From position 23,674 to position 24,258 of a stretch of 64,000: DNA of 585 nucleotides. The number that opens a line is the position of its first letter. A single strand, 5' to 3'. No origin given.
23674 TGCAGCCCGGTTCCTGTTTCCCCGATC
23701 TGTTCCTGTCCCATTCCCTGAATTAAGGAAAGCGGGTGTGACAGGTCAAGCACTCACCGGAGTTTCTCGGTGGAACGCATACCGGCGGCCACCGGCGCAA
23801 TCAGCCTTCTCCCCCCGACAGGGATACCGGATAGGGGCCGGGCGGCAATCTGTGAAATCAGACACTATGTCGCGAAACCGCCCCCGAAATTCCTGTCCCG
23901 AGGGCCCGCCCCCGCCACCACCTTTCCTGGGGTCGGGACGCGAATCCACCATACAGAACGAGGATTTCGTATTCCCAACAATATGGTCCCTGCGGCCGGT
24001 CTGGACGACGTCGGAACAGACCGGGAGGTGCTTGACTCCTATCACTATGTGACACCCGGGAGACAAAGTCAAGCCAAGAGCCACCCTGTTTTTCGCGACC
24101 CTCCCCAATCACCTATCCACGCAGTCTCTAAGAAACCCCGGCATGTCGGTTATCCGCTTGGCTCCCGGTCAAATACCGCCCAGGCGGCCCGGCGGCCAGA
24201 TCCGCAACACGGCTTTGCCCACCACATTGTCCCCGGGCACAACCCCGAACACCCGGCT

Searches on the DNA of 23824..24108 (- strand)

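Call 96: search_rna_families(source=L016, start=2540, end=2920, threshold=evalue, max_evalue=5)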
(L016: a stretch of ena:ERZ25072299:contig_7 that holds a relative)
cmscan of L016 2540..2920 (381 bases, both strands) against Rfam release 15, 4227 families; matches with E-value up to 5: 1.
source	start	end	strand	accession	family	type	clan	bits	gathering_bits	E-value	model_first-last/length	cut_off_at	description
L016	2662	2779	-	RF02828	Scr3920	Gene; sRNA;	-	14.2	88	2.2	1-125/125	no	Streptomyces RNA 3920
